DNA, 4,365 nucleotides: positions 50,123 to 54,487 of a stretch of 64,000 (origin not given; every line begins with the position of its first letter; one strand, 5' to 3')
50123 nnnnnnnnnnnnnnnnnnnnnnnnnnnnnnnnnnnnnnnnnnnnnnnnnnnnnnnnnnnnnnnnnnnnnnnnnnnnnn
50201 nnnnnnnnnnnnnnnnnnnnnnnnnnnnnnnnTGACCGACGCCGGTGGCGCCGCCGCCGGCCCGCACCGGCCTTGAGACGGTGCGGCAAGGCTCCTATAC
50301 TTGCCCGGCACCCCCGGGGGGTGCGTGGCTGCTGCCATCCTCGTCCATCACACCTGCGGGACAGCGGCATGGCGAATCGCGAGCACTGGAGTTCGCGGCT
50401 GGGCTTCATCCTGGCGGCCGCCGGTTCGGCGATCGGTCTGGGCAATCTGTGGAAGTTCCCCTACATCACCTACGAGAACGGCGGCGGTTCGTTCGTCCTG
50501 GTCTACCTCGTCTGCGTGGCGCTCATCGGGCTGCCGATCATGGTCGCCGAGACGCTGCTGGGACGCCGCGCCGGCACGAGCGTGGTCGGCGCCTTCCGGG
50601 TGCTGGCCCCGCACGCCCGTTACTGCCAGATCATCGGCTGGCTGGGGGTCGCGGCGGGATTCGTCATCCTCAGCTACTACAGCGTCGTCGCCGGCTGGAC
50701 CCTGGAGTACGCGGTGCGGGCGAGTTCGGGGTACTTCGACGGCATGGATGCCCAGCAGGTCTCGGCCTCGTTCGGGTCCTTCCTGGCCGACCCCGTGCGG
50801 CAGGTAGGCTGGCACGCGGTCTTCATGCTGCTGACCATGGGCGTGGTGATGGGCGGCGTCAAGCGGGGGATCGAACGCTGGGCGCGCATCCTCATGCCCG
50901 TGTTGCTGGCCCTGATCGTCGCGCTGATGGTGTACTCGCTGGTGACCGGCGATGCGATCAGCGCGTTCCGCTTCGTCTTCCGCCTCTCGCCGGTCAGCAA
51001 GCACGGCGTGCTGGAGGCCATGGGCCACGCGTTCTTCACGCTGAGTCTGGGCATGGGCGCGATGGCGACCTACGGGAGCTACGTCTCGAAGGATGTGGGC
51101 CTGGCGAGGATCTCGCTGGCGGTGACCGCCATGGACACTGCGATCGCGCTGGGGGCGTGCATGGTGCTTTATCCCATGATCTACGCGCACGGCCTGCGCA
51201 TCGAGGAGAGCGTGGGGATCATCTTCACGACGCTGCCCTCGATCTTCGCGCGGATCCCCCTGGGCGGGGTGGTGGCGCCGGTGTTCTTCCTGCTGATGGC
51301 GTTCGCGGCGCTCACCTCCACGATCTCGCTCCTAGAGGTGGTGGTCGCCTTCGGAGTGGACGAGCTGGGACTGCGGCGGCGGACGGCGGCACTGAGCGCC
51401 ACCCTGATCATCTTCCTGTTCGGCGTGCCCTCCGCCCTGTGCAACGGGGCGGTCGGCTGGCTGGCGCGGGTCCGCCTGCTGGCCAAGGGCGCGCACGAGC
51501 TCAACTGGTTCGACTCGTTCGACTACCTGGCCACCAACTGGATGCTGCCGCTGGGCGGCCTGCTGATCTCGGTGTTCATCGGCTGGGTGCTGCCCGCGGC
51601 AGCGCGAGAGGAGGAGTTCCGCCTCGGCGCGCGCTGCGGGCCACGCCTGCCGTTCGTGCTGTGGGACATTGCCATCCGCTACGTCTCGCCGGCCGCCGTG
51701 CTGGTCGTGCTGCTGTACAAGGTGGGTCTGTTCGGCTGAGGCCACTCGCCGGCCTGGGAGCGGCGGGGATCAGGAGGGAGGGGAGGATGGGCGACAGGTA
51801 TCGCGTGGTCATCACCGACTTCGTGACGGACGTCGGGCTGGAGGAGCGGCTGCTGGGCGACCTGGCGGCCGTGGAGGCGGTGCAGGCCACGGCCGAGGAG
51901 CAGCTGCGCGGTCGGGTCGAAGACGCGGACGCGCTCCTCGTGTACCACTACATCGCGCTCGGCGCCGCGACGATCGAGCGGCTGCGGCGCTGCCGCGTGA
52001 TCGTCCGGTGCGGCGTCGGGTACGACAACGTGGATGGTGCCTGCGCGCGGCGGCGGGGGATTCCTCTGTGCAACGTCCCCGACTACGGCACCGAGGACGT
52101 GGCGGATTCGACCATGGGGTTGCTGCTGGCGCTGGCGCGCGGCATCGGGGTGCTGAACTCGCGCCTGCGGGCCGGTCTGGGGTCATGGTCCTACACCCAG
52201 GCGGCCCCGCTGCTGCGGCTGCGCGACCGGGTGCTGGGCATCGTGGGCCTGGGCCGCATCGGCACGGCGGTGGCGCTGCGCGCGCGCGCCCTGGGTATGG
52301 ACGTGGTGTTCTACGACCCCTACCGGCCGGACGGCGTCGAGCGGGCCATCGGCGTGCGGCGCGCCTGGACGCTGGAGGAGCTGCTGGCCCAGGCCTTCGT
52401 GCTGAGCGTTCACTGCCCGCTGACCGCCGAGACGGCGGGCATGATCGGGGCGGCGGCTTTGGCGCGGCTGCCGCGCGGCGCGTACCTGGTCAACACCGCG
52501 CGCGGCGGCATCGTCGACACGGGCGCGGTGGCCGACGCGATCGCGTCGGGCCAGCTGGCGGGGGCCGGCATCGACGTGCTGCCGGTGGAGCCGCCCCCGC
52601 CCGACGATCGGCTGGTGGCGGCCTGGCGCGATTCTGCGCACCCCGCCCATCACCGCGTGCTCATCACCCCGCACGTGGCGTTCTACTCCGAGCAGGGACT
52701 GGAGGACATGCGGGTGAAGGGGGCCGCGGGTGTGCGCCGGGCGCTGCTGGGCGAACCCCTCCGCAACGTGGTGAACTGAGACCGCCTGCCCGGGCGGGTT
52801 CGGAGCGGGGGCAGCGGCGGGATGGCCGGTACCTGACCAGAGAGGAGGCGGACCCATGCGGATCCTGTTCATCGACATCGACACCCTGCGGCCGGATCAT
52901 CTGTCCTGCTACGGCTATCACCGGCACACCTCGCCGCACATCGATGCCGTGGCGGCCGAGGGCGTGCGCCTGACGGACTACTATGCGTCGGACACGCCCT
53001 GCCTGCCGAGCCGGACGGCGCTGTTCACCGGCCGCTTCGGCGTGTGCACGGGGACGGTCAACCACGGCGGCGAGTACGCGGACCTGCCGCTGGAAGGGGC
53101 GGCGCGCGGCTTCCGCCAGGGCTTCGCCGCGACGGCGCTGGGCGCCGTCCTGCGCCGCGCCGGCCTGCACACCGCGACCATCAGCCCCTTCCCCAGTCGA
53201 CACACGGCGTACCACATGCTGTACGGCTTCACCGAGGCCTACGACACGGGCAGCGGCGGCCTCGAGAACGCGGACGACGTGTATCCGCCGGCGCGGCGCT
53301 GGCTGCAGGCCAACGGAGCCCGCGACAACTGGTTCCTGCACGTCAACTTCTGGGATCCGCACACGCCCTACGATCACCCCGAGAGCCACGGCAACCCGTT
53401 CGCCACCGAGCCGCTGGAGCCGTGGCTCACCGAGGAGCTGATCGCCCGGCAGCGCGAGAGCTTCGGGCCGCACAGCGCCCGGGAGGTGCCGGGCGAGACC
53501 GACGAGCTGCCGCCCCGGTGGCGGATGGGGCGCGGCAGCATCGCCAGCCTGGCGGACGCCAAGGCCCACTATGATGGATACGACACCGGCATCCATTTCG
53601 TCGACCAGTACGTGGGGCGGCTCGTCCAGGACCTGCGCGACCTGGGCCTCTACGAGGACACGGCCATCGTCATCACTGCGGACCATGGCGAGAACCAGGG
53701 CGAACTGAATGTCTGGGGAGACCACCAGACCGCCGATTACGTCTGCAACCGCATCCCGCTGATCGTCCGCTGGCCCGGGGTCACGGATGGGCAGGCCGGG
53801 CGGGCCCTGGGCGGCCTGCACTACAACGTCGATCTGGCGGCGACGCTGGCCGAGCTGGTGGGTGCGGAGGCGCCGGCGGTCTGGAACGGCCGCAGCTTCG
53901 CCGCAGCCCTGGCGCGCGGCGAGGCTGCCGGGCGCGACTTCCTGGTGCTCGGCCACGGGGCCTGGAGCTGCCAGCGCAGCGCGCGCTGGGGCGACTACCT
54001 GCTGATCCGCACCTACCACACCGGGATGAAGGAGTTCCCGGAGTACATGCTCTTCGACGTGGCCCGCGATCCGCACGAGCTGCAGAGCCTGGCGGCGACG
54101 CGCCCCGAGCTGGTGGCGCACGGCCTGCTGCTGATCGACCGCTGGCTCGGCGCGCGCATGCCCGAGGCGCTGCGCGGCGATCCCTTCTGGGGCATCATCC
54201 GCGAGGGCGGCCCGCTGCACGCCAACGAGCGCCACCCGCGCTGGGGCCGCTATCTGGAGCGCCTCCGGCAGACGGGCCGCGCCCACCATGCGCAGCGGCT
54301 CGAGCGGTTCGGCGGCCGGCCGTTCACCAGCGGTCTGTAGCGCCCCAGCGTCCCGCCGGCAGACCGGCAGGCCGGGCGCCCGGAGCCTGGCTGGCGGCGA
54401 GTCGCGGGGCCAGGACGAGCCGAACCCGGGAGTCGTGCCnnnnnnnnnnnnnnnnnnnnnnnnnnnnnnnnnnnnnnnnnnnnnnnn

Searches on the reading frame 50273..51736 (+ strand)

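Call 7: search_protein_families(library=pfam, proteins=[window:50273-51736:+], max_evalue=0.001)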
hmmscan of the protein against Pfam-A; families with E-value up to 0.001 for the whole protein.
window:50273-51736:+ (488 aa): 1 family
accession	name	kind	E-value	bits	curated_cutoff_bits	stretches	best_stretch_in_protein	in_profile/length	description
PF00209.24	SNF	-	6.5e-44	151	27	2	36-149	1-111/524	Sodium:neurotransmitter symporter family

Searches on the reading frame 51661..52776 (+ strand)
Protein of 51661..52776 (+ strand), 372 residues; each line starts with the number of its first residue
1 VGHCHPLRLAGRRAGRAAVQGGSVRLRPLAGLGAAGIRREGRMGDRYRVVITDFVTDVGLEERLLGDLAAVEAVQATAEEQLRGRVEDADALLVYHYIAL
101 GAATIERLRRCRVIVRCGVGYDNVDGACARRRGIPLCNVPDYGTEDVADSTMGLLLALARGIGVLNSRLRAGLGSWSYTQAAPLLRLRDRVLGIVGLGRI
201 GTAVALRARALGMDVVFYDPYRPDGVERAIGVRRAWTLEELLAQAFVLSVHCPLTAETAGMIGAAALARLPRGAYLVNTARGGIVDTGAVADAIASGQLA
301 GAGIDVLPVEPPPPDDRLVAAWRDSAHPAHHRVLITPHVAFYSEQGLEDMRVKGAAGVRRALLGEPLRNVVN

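Call 7: search_protein_families(library=pfam, proteins=[window:51661-52776:+], max_evalue=0.001)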
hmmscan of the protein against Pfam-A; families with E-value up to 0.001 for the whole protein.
window:51661-52776:+ (372 aa): 2 families
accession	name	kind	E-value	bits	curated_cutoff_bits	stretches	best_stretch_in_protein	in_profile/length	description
PF02826.25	2-Hacid_dh_C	-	7.5e-51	172.5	25.1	1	152-340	1-178/178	D-isomer specific 2-hydroxyacid dehydrogenase, NAD binding domain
PF00389.36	2-Hacid_dh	-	6e-25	87.9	24.6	1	65-372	15-134/134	D-isomer specific 2-hydroxyacid dehydrogenase, catalytic domain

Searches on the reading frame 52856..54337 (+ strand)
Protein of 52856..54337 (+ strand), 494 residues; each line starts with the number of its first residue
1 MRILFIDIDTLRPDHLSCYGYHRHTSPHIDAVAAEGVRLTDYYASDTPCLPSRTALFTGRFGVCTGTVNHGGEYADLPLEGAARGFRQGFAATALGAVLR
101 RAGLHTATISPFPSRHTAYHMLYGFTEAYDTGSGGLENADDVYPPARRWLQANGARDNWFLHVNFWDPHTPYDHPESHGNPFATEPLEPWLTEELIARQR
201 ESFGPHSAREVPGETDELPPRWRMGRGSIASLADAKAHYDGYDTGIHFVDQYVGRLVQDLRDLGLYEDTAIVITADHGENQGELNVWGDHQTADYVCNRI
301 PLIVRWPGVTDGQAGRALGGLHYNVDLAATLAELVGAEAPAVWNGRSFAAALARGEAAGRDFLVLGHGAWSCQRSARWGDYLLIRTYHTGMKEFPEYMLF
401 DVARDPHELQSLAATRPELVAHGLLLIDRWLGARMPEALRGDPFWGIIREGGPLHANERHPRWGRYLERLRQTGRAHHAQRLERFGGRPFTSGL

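Call 7: search_protein_families(library=pfam, proteins=[window:52856-54337:+], max_evalue=0.001)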
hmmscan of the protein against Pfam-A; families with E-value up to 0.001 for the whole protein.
window:52856-54337:+ (494 aa): 3 families
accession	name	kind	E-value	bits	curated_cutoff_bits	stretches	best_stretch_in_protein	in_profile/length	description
PF00884.28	Sulfatase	-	5.3e-37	128.2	25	1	3-336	3-300/301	Sulfatase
PF01663.27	Phosphodiest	-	4.5e-09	36.8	23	1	4-281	2-223/342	Type I phosphodiesterase / nucleotide pyrophosphatase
PF16347.10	SGSH_C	-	2.6e-08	34.6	29.3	1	298-413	16-132/154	N-sulphoglucosamine sulphohydrolase, C-terminal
